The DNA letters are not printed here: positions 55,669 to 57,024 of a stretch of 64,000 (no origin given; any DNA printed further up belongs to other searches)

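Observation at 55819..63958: TonB-dependent receptor with ABC importer (SBP, two permeases, ATPase), ending in an unclassified radical-SAM gene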

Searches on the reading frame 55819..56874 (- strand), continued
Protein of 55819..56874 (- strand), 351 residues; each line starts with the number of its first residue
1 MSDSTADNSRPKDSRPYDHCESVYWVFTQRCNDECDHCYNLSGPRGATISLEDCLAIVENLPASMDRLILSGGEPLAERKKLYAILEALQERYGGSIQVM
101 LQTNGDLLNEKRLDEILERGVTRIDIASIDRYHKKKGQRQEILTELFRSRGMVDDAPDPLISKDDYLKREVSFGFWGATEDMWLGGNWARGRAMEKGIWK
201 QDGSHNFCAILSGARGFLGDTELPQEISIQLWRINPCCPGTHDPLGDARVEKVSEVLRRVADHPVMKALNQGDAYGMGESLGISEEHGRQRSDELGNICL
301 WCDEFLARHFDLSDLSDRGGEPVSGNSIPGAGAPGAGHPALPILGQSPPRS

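Call 73: search_protein_families(library=ncbifam, proteins=[P0244, P0249, P0250, P0266, P0275, P0299, P0317, P0301, P0305, P0329], max_evalue=1e-8)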
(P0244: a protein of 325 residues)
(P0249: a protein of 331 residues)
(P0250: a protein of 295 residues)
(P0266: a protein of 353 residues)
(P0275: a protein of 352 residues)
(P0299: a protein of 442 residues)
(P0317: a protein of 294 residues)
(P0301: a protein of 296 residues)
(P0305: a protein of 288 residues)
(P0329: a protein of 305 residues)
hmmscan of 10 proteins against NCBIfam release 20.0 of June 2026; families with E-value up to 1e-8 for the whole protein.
P0244 (325 aa): 11 families
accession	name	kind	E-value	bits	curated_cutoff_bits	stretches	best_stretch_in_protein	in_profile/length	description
TIGR04051.1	rSAM_NirJ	equivalog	1.1e-12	47.6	515.45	1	4-121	4-120/354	heme d1 biosynthesis radical SAM protein NirJ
TIGR04347.1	pseudo_SAM_Halo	equivalog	1.5e-12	47.5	525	1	4-118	40-153/390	TIGR04347 family pseudo-SAM/SPASM protein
TIGR04545.1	rSAM_ahbD_hemeb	equivalog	6.5e-12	45.5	500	1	4-117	2-115/339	heme b synthase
TIGR04546.1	rSAM_ahbC_deAc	equivalog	1.4e-11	43.8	650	1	4-113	41-149/390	12,18-didecarboxysiroheme deacetylase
TIGR04055.1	rSAM_NirJ2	equivalog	4.5e-11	42.9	500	1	4-120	2-117/326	putative heme d1 biosynthesis radical SAM protein NirJ2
TIGR04311.1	rSAM_Geo_metal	subfamily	6.5e-11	41.9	400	1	7-111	8-114/423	radical SAM/SPASM family putative metalloenzyme maturase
TIGR04054.1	rSAM_NirJ1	equivalog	7.9e-11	41.2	650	1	4-118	38-151/387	putative heme d1 biosynthesis radical SAM protein NirJ1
TIGR03977.1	rSAM_pair_HxsC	equivalog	1.8e-10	40.2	267.9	1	8-103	31-126/292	His-Xaa-Ser system radical SAM maturase HxsC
TIGR04133.1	rSAM_w_lipo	hypoth_equivalog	1.8e-09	37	425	1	2-112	24-136/350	TIGR04133 family radical SAM/SPASM protein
NF038283.1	viperin_w_prok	equivalog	2.4e-09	36.8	180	1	3-110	3-118/281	viperin family antiviral radical SAM protein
TIGR02666.1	moaA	equivalog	7.7e-09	35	284.05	0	8-106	16-120/336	GTP 3',8-cyclase MoaA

P0249 (331 aa): 1 family
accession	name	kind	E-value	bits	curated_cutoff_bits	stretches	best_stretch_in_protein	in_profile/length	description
TIGR04054.1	rSAM_NirJ1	equivalog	5.4e-11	41.7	650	1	4-112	38-141/387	putative heme d1 biosynthesis radical SAM protein NirJ1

P0250 (295 aa): 3 families
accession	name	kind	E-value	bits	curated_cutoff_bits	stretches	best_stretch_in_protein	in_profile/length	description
TIGR04317.1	W_rSAM_matur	equivalog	7.1e-10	38.5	380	1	1-133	3-138/349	tungsten cofactor oxidoreductase radical SAM maturase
TIGR04055.1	rSAM_NirJ2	equivalog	5.2e-09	36.1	500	1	4-123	2-118/326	putative heme d1 biosynthesis radical SAM protein NirJ2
TIGR04054.1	rSAM_NirJ1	equivalog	9e-09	34.4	650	0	4-107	38-140/387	putative heme d1 biosynthesis radical SAM protein NirJ1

P0266 (353 aa): 0 families

P0275 (352 aa): 0 families

P0299 (442 aa): 0 families

P0317 (294 aa): 4 families
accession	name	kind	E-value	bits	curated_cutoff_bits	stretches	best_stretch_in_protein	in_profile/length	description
TIGR04078.1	rSAM_yydG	equivalog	6.9e-23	81.6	300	1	8-117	7-118/309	YydG family radical SAM peptide epimerase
TIGR03977.1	rSAM_pair_HxsC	equivalog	2.5e-10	39.7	267.9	1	8-94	31-118/292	His-Xaa-Ser system radical SAM maturase HxsC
NF050035.1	rSAM_WgK_link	exception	3.4e-09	36.2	650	1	7-92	14-101/367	radical SAM/SPASM peptide maturase WgkB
TIGR04055.1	rSAM_NirJ2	equivalog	7.4e-09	35.6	500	0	6-114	4-110/326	putative heme d1 biosynthesis radical SAM protein NirJ2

P0301 (296 aa): 17 families
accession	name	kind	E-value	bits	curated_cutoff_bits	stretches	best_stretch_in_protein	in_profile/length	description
TIGR04078.1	rSAM_yydG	equivalog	1.1e-18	67.7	300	1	15-128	6-118/309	YydG family radical SAM peptide epimerase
TIGR04055.1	rSAM_NirJ2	equivalog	1.1e-14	54.8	500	1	13-103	3-91/326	putative heme d1 biosynthesis radical SAM protein NirJ2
TIGR03962.1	mycofact_rSAM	equivalog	9.7e-14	51.3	265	1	12-151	14-150/339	mycofactocin radical SAM maturase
TIGR04545.1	rSAM_ahbD_hemeb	equivalog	2e-13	50.5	500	1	13-102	3-91/339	heme b synthase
TIGR04347.1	pseudo_SAM_Halo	equivalog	4.4e-13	49.3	525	1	12-111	40-138/390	TIGR04347 family pseudo-SAM/SPASM protein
TIGR04546.1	rSAM_ahbC_deAc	equivalog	1.4e-11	43.8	650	1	11-119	40-146/390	12,18-didecarboxysiroheme deacetylase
NF012164.0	AlbA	equivalog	3.3e-11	42.3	850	1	8-101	112-202/442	subtilosin maturase AlbA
TIGR03977.1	rSAM_pair_HxsC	equivalog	6e-11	41.8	267.9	1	16-103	31-117/292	His-Xaa-Ser system radical SAM maturase HxsC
TIGR02666.1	moaA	equivalog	6.8e-11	41.7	284.05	1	15-104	15-110/336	GTP 3',8-cyclase MoaA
TIGR04051.1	rSAM_NirJ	equivalog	1.6e-10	40.5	515.45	0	13-102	5-93/354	heme d1 biosynthesis radical SAM protein NirJ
NF038283.1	viperin_w_prok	equivalog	2.1e-10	40.2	180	1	12-102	4-100/281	viperin family antiviral radical SAM protein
TIGR04317.1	W_rSAM_matur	equivalog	2.5e-10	40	380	1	9-100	3-94/349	tungsten cofactor oxidoreductase radical SAM maturase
TIGR04054.1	rSAM_NirJ1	equivalog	3.3e-10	39.1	650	0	13-103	39-128/387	putative heme d1 biosynthesis radical SAM protein NirJ1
TIGR04053.2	TIGR04053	equivalog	5.5e-10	39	395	0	12-84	10-86/366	TIGR04053 family radical SAM/SPASM domain-containing protein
NF001199.0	PRK00164.2-1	equivalog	7.4e-10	38.4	231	1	9-103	11-105/308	GTP 3',8-cyclase MoaA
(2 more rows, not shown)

P0305 (288 aa): 2 families
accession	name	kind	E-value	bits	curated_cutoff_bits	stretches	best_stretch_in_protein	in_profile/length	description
TIGR04078.1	rSAM_yydG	equivalog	4.6e-12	46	300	1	8-123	7-118/309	YydG family radical SAM peptide epimerase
TIGR03977.1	rSAM_pair_HxsC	equivalog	2.1e-09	36.7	267.9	1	5-106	28-125/292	His-Xaa-Ser system radical SAM maturase HxsC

P0329 (305 aa): 1 family
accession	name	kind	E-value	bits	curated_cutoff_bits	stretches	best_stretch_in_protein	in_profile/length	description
TIGR04078.1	rSAM_yydG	equivalog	1.8e-17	63.7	300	1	3-124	1-119/309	YydG family radical SAM peptide epimerase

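Call 74: find_encoding_contigs(protein=P0249, flank=10000, max_places=4)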
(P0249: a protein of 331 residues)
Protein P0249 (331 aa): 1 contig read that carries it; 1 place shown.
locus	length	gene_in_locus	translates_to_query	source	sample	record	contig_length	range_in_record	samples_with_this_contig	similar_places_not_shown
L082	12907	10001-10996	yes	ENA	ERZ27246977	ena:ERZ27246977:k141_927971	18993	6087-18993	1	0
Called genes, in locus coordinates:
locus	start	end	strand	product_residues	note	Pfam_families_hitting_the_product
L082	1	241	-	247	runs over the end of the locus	PF00081:Sod_Fe_N, PF02777:Sod_Fe_C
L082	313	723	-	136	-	-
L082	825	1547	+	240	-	-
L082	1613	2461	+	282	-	PF00117:GATase, PF07722:Peptidase_C26 (weak)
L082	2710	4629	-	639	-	PF00069:Pkinase, PF07714:PK_Tyr_Ser-Thr, PF01163:RIO1 (weak), PF06293:Kdo (weak), PF03109:ABC1 (weak), PF01636:APH (weak), PF03781:FGE-sulfatase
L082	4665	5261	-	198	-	PF07638:Sigma70_ECF, PF04542:Sigma70_r2, PF08281:Sigma70_r4_2 (weak), PF04545:Sigma70_r4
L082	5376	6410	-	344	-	PF00487:FA_desaturase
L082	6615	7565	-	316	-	PF01156:IU_nuc_hydro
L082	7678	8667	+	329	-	PF04784:DUF547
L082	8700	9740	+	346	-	PF01636:APH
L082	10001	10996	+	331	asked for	PF04055:Radical_SAM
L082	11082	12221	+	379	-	PF13173:AAA_14, PF13635:DUF4143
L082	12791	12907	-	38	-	?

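Call 75: find_encoding_contigs(protein=P0266, flank=10000, max_places=4)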
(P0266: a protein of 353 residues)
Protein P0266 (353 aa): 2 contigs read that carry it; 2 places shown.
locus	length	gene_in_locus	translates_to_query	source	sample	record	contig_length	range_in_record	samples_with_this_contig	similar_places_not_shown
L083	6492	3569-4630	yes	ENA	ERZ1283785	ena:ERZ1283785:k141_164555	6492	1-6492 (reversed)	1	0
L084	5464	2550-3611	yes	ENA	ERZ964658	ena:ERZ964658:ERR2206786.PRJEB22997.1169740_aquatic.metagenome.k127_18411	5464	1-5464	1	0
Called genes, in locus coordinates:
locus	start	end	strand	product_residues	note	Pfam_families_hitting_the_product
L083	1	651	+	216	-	?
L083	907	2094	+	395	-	PF06779:MFS_4 (faint), PF07690:MFS_1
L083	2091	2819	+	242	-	PF13641:Glyco_tranf_2_3 (weak), PF00535:Glycos_transf_2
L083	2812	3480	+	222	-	PF09837:DUF2064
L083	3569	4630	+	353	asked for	PF04055:Radical_SAM (weak), PF13186:SPASM (weak)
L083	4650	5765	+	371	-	-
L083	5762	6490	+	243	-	?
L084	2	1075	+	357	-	?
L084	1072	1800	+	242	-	PF13641:Glyco_tranf_2_3 (weak), PF00535:Glycos_transf_2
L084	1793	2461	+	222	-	PF09837:DUF2064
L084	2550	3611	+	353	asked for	PF04055:Radical_SAM (weak), PF13186:SPASM (weak)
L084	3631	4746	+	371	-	-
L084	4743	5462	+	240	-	?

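Call 78: search_protein_families(library=ncbifam, proteins=[L025:412-1746:+, L025:1750-2529:+, L083:2091-2819:+, L083:2812-3480:+, L083:4650-5765:+, L016:1830-2483:-, L067:1343-2101:+, L062:18173-19555:+, L062:11255-12568:-, L083:3569-4630:+], max_evalue=0.00001)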
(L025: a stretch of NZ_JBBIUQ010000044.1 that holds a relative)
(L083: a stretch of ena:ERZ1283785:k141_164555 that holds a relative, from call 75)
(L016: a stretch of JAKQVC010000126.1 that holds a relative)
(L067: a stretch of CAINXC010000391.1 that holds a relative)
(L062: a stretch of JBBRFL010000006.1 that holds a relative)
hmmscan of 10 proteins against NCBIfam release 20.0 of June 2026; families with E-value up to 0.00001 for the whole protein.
L025:412-1746:+ (444 aa): 8 families
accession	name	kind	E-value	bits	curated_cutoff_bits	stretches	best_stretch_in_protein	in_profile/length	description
TIGR04282.1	glyco_like_cofC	hypoth_equivalog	4.1e-64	215.9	134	1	233-421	1-189/189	TIGR04282 family arsenosugar biosynthesis glycosyltransferase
TIGR04283.1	glyco_like_mftF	equivalog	6.3e-62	209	182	1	6-222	2-221/221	TIGR04283 family arsenosugar biosynthesis glycosyltransferase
TIGR03552.1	F420_cofC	equivalog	3.5e-14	52.9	105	1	244-425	11-188/196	2-phospho-L-lactate guanylyltransferase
TIGR03965.1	mycofact_glyco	equivalog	2.2e-10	40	280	1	6-108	77-187/467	mycofactocin biosynthesis glycosyltransferase MftF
NF010496.0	PRK13915.1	equivalog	2.2e-09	36.8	262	1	4-87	32-128/307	glucosyl-3-phosphoglycerate synthase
NF007482.0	PRK10073.1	equivalog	4.4e-09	35.8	423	1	4-91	7-101/334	glycosyltransferase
TIGR04182.1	glyco_TIGR04182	equivalog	7.3e-09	35.4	325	1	6-100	3-98/293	S-layer glycoprotein N-glycosyltransferase AglJ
TIGR03937.1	PgaC_IcaA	equivalog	1e-08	34.6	422.3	1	5-102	47-152/407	poly-beta-1,6-N-acetyl-D-glucosamine synthase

L025:1750-2529:+ (259 aa): 0 families

L083:2091-2819:+ (242 aa): 4 families
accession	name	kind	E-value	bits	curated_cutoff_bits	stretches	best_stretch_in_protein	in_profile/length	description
TIGR04283.1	glyco_like_mftF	equivalog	5.4e-56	189.6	182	1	18-240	1-221/221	TIGR04283 family arsenosugar biosynthesis glycosyltransferase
NF010496.0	PRK13915.1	equivalog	6.3e-09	35.3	262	1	17-101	32-127/307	glucosyl-3-phosphoglycerate synthase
TIGR04182.1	glyco_TIGR04182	equivalog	7.2e-07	28.9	325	1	20-110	4-92/293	S-layer glycoprotein N-glycosyltransferase AglJ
NF041875.1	EPS_EpsD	equivalog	2e-06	27.5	370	0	18-69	1-53/325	exopolysaccharide biosynthesis glycosyltransferase EpsD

L083:2812-3480:+ (222 aa): 1 family
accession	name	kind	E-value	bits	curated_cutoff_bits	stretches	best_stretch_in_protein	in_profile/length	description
TIGR04282.1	glyco_like_cofC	hypoth_equivalog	1.1e-36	126.3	134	1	9-205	1-185/189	TIGR04282 family arsenosugar biosynthesis glycosyltransferase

L083:4650-5765:+ (371 aa): 0 families

L016:1830-2483:- (217 aa): 1 family
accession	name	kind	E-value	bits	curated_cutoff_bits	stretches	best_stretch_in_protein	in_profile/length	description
TIGR04282.1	glyco_like_cofC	hypoth_equivalog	7.1e-58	195.5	134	1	24-208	1-188/189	TIGR04282 family arsenosugar biosynthesis glycosyltransferase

L067:1343-2101:+ (252 aa): 4 families
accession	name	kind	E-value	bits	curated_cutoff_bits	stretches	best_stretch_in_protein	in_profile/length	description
TIGR04283.1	glyco_like_mftF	equivalog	1.3e-65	221.1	182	1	32-251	1-221/221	TIGR04283 family arsenosugar biosynthesis glycosyltransferase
TIGR04182.1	glyco_TIGR04182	equivalog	5.7e-10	39.1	325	1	33-119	3-90/293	S-layer glycoprotein N-glycosyltransferase AglJ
NF010496.0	PRK13915.1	equivalog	1.6e-08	34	262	1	30-113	31-127/307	glucosyl-3-phosphoglycerate synthase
NF041391.1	DPhHxTase_Halo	equivalog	2.1e-07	30.1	375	1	38-127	3-93/213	dolichyl-phosphate hexose transferase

L062:18173-19555:+ (460 aa): 2 families
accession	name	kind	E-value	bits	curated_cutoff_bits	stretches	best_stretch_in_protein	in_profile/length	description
TIGR04283.1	glyco_like_mftF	equivalog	4.8e-55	186.5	182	1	238-455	1-221/221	TIGR04283 family arsenosugar biosynthesis glycosyltransferase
TIGR03965.1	mycofact_glyco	equivalog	8.1e-11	41.4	280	1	235-409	73-269/467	mycofactocin biosynthesis glycosyltransferase MftF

L062:11255-12568:- (437 aa): 0 families

L083:3569-4630:+ (353 aa): 0 families

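Call 82: find_encoding_contigs(protein=P0275, flank=10000, max_places=4)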
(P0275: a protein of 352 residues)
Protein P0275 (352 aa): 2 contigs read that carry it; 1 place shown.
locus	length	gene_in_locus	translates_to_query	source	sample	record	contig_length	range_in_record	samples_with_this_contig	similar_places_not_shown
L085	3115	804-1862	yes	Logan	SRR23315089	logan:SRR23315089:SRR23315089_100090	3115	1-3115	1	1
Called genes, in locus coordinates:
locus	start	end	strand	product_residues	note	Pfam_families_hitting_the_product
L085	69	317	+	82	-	PF00578:AhpC-TSA (weak)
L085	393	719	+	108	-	PF00578:AhpC-TSA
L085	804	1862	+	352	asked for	PF04055:Radical_SAM (weak)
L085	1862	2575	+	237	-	PF00005:ABC_tran, PF13304:AAA_21 (faint)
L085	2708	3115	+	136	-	?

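Call 83: find_encoding_contigs(protein=P0265, flank=10000, max_places=4)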
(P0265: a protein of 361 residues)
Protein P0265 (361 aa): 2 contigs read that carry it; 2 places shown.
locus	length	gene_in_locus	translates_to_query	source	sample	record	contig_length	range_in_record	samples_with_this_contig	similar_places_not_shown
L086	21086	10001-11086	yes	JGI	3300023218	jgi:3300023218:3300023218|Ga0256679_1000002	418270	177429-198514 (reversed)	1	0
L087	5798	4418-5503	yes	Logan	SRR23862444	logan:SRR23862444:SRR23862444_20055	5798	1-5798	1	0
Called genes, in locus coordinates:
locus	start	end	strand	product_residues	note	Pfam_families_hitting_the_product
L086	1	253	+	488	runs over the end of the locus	PF00171:Aldedh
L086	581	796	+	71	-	PF10049:DUF2283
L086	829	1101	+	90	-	PF04341:DUF485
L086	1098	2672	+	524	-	PF00474:SSF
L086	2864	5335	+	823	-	-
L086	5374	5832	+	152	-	PF03061:4HBT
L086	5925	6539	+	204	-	PF04542:Sigma70_r2, PF08281:Sigma70_r4_2, PF04545:Sigma70_r4 (weak)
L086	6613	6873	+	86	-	PF13490:zf-HC2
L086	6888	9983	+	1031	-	PF13620:CarboxypepD_reg (weak), PF07715:Plug, PF00593:TonB_dep_Rec_b-barrel, PF25183:OMP_b-brl_4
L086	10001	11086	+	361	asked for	PF04055:Radical_SAM (weak)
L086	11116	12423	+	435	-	PF13416:SBP_bac_8, PF01547:SBP_bac_1 (weak)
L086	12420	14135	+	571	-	-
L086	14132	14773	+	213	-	PF00005:ABC_tran, PF13304:AAA_21 (weak)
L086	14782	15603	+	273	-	PF01925:TauE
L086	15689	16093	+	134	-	PF09945:DUF2177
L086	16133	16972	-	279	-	-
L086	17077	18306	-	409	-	-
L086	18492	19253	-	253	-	PF00027:cNMP_binding, PF00498:FHA (weak)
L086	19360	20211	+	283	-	PF02749:QRPTase_N, PF01729:QRPTase_C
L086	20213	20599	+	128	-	PF04241:DUF423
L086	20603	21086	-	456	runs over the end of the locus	PF00557:Peptidase_M24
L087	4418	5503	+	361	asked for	PF04055:Radical_SAM (weak)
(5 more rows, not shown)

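Call 84: find_encoding_contigs(protein=P0250, flank=10000, max_places=4)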
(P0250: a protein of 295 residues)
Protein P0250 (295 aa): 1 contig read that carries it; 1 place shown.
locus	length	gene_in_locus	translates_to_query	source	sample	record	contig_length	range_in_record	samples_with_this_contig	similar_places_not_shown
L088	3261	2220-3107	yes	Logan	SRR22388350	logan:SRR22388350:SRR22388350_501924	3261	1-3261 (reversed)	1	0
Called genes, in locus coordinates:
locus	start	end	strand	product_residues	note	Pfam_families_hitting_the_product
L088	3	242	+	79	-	?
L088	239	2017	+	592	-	PF13231:PMT_2 (weak)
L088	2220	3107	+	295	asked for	PF04055:Radical_SAM, PF13353:Fer4_12 (weak)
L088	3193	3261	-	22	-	?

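Call 95: find_related_loci(query=A9, collection=metagenome_contigs, flank=9000)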
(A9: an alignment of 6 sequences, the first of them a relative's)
Query A9 (353 aa) in metagenome_contigs; peptide patterns used: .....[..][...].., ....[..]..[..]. (x = any residue, [..] = any of these).
600 stretches matched a pattern (row limit reached: there are more); 502 encode a relative of the query (tblastn E <= 1e-3); the best 80 are kept; 80 distinct loci.
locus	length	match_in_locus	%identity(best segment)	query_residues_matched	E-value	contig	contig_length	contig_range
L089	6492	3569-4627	99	1-353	0e+0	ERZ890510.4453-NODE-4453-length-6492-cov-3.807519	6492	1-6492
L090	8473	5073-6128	67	1-352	5e-166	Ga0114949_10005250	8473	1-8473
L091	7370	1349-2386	71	1-352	3e-165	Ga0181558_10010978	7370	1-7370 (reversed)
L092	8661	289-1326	72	1-352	2e-164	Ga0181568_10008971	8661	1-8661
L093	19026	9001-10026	71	1-348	5e-164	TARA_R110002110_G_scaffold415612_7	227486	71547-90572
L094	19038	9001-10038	71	1-352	7e-163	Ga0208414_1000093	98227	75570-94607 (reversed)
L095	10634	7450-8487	70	1-352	2e-160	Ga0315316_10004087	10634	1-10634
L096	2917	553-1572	70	1-346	6e-169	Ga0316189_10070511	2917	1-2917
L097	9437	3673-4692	70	1-346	4e-159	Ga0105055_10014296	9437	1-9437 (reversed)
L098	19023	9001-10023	66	1-341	2e-157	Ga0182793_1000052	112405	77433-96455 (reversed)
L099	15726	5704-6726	66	1-341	2e-157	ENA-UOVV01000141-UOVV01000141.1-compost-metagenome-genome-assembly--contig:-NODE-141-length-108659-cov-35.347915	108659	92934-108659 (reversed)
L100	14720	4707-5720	70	1-344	3e-157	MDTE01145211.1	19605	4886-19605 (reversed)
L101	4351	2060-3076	65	1-338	2e-155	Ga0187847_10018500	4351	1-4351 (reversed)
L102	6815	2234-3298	60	1-353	7e-152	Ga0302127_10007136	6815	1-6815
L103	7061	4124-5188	60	1-353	1e-151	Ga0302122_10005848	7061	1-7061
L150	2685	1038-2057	61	1-339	2e-149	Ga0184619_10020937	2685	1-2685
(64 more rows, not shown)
